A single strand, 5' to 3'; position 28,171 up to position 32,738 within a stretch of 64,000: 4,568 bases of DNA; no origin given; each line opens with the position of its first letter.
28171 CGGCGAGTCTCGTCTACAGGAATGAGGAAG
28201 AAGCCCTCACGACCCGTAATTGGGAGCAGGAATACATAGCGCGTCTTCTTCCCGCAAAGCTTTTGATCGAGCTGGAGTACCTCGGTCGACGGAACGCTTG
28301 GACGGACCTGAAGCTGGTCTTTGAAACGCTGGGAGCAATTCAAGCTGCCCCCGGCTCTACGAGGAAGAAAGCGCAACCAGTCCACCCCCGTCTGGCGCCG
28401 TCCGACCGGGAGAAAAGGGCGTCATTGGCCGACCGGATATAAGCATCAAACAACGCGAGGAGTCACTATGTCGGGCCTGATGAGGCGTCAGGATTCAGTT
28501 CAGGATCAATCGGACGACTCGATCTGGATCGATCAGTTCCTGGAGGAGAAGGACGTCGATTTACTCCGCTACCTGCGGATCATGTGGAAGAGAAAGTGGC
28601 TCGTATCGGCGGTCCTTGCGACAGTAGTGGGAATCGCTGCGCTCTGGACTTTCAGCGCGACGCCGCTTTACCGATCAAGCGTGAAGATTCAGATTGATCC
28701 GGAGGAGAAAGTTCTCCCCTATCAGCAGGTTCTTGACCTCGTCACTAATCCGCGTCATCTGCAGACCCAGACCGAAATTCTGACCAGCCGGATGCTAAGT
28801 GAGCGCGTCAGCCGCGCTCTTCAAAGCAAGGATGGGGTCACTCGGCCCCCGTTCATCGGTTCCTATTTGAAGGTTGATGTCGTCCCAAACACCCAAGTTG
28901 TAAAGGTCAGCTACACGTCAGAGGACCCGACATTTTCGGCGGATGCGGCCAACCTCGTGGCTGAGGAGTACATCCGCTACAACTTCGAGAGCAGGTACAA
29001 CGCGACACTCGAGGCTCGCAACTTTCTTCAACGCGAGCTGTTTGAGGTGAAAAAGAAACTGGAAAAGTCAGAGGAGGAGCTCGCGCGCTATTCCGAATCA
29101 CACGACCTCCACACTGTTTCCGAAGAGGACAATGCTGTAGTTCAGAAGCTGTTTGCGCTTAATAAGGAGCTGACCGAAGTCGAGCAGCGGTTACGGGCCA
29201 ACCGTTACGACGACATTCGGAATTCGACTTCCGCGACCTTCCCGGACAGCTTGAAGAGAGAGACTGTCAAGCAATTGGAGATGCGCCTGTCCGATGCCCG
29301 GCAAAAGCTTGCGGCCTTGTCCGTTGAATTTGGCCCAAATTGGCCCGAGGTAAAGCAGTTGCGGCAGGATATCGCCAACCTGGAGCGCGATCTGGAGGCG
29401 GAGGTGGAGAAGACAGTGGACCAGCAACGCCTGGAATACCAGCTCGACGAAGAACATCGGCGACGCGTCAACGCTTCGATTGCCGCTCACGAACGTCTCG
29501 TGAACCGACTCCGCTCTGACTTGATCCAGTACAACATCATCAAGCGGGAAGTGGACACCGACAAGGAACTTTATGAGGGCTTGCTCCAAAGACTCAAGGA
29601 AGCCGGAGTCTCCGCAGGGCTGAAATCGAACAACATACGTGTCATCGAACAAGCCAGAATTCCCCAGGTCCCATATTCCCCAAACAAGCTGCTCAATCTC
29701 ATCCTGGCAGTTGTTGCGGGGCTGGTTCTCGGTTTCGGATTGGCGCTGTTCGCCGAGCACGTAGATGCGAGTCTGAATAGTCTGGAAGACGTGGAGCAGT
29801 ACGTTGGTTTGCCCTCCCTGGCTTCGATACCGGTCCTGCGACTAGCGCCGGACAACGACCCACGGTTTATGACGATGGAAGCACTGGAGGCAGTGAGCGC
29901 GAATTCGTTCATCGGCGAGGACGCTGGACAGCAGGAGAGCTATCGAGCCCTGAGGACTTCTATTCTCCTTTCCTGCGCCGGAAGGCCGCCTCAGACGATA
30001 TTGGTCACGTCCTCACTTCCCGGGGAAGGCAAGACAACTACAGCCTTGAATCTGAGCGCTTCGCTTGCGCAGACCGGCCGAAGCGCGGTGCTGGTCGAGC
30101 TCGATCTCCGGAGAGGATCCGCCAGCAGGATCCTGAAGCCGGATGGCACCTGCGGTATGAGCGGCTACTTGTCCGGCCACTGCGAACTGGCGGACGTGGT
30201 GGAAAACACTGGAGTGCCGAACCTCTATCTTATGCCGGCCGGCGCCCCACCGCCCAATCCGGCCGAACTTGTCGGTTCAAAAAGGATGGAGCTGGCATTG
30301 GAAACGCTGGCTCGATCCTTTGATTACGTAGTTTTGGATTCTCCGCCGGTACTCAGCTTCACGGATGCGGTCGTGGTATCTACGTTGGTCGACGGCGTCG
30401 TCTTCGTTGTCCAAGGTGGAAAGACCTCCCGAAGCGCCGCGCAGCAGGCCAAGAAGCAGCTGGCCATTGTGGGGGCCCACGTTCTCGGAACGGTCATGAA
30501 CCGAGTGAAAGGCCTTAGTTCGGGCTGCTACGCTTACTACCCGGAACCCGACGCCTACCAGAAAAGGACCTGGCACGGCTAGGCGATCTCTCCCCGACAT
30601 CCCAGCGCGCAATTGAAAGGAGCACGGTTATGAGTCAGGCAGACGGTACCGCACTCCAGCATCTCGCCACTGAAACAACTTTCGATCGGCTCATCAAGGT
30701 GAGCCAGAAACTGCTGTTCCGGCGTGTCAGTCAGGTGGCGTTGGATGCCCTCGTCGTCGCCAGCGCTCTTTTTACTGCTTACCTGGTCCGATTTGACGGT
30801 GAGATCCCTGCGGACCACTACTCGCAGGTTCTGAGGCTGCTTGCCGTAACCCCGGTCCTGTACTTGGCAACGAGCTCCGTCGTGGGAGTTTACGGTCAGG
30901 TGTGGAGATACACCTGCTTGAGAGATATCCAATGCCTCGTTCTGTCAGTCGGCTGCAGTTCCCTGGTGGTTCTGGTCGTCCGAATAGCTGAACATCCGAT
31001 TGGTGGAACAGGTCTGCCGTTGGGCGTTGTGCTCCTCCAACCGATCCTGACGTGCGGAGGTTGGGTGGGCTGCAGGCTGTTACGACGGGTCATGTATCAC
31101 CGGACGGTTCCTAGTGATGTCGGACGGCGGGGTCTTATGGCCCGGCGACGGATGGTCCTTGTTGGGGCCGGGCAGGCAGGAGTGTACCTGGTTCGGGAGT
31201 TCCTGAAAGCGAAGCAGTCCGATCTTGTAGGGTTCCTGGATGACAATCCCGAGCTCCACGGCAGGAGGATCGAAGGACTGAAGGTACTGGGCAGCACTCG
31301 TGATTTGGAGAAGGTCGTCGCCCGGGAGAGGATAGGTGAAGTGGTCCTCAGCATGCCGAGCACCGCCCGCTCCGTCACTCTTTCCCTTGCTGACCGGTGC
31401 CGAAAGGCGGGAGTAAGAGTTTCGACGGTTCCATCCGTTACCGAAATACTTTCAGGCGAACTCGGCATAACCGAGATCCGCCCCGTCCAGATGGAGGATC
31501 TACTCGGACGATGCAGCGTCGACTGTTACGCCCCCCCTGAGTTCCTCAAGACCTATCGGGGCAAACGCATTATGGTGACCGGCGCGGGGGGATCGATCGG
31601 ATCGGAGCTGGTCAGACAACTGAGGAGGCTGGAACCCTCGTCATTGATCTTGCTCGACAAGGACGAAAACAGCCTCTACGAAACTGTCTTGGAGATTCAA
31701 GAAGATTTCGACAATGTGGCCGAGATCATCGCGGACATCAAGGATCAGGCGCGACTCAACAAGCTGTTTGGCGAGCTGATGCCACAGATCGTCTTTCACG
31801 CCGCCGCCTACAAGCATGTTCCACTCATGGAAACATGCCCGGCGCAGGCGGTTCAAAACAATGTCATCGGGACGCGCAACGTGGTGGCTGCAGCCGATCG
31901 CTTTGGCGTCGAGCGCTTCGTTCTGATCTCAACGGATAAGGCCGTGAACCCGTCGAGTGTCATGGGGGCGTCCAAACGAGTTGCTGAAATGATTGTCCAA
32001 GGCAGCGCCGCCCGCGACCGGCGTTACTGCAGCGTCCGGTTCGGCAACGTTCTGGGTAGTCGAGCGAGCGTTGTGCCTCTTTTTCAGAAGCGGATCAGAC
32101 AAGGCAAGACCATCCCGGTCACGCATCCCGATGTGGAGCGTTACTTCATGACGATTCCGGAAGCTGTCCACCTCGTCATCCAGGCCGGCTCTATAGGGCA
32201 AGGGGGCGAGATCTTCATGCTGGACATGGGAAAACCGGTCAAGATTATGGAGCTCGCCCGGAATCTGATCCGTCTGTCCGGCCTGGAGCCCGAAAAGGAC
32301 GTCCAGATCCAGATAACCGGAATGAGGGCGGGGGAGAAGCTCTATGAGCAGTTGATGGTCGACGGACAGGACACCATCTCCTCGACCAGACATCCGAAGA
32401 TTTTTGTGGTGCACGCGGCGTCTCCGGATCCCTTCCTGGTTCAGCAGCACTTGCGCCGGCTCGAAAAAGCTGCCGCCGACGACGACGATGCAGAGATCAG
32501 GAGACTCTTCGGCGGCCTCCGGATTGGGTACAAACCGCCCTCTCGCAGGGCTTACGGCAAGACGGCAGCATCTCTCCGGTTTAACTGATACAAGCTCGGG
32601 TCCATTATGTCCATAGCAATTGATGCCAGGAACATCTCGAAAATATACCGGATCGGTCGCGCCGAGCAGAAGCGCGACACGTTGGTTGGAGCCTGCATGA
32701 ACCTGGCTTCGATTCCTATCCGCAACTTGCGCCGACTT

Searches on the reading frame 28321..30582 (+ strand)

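Call 84: search_protein_families(library=pfam, proteins=[window:28321-30582:+], max_evalue=0.00001)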
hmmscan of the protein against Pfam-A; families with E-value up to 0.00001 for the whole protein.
window:28321-30582:+ (753 aa): 4 families
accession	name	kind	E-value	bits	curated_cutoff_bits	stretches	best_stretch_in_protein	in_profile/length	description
PF13807.11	GNVR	-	7.3e-14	51.9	27.7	1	407-477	9-79/82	G-rich domain on putative tyrosine kinase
PF02706.20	Wzz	-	1.1e-13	51.7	25.5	1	78-166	2-90/91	Chain length determinant protein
PF13614.12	AAA_31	-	3.9e-12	46.9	27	1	559-700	3-150/177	AAA domain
PF10609.15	ParA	-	9.3e-07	28.9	27.1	1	558-728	4-174/246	NUBPL iron-transfer P-loop NTPase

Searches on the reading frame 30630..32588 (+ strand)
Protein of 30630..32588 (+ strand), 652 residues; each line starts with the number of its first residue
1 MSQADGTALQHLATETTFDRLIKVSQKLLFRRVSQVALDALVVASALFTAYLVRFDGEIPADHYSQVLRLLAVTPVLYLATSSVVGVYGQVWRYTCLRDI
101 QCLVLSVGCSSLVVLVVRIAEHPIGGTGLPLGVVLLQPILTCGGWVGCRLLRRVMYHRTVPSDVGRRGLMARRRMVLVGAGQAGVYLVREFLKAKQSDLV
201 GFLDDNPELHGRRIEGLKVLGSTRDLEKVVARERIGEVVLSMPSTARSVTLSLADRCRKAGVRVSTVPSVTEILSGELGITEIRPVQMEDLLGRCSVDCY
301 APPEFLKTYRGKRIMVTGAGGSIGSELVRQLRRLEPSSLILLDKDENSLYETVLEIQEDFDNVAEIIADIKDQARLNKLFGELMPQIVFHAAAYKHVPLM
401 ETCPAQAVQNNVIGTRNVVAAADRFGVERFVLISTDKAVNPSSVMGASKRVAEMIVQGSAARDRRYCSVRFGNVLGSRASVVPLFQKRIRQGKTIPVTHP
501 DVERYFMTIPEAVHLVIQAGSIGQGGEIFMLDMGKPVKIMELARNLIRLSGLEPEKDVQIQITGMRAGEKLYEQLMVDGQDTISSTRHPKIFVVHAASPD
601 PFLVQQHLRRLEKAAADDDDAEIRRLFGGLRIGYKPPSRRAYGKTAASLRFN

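Call 84: search_protein_families(library=pfam, proteins=[window:30630-32588:+], max_evalue=0.00001)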
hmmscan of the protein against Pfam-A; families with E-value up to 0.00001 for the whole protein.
window:30630-32588:+ (652 aa): 8 families
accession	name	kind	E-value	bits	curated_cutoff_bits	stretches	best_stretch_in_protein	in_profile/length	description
PF02719.21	Polysacc_synt_2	-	1.8e-111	372.5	20.2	1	314-594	1-291/293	Polysaccharide biosynthesis protein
PF01370.27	Epimerase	-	4.1e-27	95.6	20.9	1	314-518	1-223/240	NAD dependent epimerase/dehydratase family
PF16363.11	GDP_Man_Dehyd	-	1.1e-16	61.7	27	1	315-437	1-131/332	GDP-mannose 4,6 dehydratase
PF04321.23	RmlD_sub_bind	-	1.3e-16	61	27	1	313-498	2-176/287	RmlD substrate binding domain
PF01073.25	3Beta_HSD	-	8.4e-13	48.4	22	1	315-443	1-124/280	3-beta hydroxysteroid dehydrogenase/isomerase family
PF13727.12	CoA_binding_3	-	1.1e-08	35.8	25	1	150-268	60-175/175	CoA-binding domain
PF13460.12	NAD_binding_10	-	3.1e-06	27.6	27.2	0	318-441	1-104/184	NAD(P)H-binding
PF07993.18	NAD_binding_4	-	5.5e-06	26.2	20.1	0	386-441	90-142/258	Male sterility protein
